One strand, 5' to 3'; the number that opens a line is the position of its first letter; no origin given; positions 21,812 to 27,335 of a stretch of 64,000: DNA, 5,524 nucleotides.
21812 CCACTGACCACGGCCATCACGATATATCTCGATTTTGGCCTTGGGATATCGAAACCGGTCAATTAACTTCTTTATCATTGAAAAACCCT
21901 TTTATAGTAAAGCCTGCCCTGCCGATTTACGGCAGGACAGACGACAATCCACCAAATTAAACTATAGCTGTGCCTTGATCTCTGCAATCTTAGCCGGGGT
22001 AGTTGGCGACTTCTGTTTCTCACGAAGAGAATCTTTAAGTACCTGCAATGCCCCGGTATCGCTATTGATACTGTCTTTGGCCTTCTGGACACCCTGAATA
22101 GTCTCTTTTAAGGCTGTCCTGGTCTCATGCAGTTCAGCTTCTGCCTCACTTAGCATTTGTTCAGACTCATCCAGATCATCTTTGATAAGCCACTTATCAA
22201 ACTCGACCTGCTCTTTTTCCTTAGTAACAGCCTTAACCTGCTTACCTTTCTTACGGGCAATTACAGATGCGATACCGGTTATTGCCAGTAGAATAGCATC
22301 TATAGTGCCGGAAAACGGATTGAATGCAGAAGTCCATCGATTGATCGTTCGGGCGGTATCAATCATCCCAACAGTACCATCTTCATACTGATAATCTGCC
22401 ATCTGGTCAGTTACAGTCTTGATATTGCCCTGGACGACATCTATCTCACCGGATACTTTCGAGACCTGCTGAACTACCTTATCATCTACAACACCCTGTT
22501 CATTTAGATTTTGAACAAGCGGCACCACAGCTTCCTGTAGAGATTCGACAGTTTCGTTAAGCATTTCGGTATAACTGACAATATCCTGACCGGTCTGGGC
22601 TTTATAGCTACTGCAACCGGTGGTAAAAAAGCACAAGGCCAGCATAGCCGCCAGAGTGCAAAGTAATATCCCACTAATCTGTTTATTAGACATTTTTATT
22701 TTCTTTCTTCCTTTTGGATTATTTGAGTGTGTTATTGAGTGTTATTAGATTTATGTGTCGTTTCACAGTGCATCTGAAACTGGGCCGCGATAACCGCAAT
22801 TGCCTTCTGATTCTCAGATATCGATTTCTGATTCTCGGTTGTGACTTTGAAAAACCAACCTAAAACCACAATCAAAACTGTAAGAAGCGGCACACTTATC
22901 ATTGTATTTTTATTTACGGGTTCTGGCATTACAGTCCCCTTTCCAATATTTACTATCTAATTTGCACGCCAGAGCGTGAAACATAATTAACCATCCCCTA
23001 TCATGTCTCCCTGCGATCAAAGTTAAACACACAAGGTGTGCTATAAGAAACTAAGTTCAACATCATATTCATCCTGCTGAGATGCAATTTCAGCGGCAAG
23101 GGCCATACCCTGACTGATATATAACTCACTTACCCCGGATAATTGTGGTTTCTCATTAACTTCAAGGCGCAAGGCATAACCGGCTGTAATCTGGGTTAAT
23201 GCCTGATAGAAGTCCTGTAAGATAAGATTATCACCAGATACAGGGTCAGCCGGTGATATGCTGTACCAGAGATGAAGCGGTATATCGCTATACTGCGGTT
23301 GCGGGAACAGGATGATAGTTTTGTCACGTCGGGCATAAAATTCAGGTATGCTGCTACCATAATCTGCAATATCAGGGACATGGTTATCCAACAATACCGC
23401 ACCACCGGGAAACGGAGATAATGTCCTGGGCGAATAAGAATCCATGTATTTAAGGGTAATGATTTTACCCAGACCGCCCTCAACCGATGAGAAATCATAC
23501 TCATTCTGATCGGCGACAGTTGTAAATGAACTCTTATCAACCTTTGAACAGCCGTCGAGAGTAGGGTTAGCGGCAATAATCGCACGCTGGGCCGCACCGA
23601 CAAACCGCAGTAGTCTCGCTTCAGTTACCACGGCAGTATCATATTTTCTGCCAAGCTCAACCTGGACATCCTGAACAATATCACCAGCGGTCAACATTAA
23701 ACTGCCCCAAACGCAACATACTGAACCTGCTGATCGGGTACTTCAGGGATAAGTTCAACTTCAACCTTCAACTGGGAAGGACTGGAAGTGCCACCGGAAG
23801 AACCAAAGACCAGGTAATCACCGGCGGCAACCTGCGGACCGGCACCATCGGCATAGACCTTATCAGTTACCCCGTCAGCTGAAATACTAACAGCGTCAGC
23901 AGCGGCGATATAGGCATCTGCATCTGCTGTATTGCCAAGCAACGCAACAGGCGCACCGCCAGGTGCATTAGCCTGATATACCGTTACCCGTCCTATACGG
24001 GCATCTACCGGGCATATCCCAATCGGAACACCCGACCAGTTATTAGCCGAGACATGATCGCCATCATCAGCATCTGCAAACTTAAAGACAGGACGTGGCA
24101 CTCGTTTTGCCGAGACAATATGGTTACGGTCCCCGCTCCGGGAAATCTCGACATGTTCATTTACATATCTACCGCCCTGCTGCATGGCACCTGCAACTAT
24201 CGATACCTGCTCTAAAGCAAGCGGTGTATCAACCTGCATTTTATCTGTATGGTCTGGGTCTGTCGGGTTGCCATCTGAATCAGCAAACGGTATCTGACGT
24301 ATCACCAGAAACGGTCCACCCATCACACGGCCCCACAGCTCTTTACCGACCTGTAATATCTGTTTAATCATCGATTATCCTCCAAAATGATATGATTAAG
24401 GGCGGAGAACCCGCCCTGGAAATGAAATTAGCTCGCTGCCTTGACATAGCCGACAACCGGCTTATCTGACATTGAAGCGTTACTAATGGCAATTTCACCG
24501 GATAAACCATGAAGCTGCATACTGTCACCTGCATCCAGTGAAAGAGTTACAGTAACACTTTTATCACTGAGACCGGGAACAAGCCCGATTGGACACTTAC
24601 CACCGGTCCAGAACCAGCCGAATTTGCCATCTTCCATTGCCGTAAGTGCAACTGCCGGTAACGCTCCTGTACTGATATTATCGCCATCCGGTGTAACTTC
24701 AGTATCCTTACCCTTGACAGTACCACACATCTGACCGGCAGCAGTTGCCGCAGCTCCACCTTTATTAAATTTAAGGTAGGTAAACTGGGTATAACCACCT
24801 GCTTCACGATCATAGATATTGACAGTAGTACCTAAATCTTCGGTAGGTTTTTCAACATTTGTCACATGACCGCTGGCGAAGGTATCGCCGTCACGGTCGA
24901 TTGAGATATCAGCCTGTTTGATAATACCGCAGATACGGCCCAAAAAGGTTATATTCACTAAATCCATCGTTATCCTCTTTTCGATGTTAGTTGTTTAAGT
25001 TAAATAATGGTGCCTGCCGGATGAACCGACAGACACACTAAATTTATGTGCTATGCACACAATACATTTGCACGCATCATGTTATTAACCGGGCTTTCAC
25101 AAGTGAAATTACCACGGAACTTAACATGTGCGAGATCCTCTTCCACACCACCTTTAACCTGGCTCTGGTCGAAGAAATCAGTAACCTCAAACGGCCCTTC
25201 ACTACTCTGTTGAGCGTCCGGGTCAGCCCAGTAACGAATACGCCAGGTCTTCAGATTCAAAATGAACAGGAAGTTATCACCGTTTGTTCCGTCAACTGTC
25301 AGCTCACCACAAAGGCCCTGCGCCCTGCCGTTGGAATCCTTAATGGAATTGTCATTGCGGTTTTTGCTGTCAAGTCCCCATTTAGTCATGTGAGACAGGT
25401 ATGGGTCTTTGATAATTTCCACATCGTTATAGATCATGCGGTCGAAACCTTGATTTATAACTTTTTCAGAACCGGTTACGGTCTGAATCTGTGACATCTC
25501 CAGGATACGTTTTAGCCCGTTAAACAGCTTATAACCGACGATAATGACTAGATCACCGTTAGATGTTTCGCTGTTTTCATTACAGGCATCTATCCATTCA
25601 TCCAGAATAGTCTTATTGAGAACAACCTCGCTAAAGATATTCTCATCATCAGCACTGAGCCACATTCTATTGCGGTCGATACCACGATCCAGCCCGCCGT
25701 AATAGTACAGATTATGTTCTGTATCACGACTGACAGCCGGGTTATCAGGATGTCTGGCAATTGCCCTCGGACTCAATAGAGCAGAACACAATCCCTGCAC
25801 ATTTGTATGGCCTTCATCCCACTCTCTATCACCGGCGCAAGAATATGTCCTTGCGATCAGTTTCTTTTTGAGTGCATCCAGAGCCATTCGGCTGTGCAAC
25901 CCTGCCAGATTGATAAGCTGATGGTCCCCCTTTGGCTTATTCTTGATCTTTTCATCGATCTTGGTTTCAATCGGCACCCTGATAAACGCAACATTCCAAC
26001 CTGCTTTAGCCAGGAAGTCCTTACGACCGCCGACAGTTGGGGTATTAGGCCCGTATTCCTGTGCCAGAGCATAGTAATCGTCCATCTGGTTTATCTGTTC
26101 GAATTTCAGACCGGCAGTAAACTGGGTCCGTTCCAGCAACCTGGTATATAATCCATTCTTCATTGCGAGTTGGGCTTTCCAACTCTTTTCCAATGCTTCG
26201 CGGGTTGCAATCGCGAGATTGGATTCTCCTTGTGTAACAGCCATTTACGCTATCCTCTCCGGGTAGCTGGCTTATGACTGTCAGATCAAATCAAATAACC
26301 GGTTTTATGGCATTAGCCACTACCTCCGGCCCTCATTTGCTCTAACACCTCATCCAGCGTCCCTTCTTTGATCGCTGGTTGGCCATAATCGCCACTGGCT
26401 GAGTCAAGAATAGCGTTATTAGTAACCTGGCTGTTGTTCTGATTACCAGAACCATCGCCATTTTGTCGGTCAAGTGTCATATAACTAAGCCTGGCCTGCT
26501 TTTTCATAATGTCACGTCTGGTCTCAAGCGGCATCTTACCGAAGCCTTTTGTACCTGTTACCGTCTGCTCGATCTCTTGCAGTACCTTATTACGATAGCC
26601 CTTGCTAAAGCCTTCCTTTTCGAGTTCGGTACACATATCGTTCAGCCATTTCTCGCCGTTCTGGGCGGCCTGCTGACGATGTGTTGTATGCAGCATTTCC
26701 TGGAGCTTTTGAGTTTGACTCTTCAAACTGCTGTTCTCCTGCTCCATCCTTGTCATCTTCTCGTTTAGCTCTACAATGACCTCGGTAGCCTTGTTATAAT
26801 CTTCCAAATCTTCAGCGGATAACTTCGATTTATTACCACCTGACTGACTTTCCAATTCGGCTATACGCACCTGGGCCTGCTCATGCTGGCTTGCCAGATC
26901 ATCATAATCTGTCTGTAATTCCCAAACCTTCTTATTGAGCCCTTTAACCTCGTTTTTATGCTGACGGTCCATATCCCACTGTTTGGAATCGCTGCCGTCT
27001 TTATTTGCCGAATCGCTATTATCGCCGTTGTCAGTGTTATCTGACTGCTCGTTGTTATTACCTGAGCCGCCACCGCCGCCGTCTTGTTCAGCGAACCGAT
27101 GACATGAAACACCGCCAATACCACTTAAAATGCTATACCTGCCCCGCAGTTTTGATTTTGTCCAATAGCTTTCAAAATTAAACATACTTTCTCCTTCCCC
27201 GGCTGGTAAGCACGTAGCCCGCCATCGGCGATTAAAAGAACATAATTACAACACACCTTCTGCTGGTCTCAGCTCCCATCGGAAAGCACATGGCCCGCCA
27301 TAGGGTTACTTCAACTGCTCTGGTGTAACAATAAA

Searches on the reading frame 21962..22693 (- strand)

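Call 14: search_protein_families(library=phrogs, proteins=[window:21962-22693:-], max_evalue=0.001)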
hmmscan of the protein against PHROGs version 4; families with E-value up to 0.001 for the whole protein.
window:21962-22693:- (243 aa): 1 family
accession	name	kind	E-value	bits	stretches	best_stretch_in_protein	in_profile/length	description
phrog_1009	-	unknown function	0.00023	22.2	0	133-226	16-102/103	-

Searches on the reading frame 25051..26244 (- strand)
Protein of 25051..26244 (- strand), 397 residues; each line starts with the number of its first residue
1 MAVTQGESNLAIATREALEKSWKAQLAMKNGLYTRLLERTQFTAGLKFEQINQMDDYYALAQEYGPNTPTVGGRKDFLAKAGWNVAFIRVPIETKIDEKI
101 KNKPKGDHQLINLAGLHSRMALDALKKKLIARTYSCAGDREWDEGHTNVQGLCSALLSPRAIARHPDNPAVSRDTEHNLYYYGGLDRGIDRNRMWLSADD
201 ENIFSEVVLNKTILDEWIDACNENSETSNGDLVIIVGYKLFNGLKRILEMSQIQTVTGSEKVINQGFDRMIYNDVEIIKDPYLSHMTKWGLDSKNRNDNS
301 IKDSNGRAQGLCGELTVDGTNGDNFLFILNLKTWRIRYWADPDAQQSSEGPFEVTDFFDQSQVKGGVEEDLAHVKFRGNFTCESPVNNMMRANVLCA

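Call 14: search_protein_families(library=phrogs, proteins=[window:25051-26244:-], max_evalue=0.001)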
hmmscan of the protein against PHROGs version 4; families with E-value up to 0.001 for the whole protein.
window:25051-26244:- (397 aa): 1 family
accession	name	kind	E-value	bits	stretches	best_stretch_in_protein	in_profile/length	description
phrog_9953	-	head and packaging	6e-05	23.6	0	181-385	162-320/329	major head protein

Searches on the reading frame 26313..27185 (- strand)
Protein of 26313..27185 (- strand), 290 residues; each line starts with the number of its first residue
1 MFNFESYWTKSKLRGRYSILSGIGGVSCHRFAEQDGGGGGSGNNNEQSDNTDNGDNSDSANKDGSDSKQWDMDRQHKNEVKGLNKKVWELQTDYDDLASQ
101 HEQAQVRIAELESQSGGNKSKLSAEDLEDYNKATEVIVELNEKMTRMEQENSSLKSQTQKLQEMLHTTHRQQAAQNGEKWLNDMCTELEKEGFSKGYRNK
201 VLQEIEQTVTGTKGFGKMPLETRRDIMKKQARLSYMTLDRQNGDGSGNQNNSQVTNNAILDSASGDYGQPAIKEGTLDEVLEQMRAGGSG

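Call 14: search_protein_families(library=phrogs, proteins=[window:26313-27185:-], max_evalue=0.001)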
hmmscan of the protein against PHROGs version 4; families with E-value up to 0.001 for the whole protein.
window:26313-27185:- (290 aa): 2 families
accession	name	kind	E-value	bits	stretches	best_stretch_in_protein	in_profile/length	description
phrog_2932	-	head and packaging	2.3e-05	25.3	1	31-164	13-136/224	head scaffolding protein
phrog_26599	-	unknown function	0.00063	20.7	1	128-165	14-52/81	-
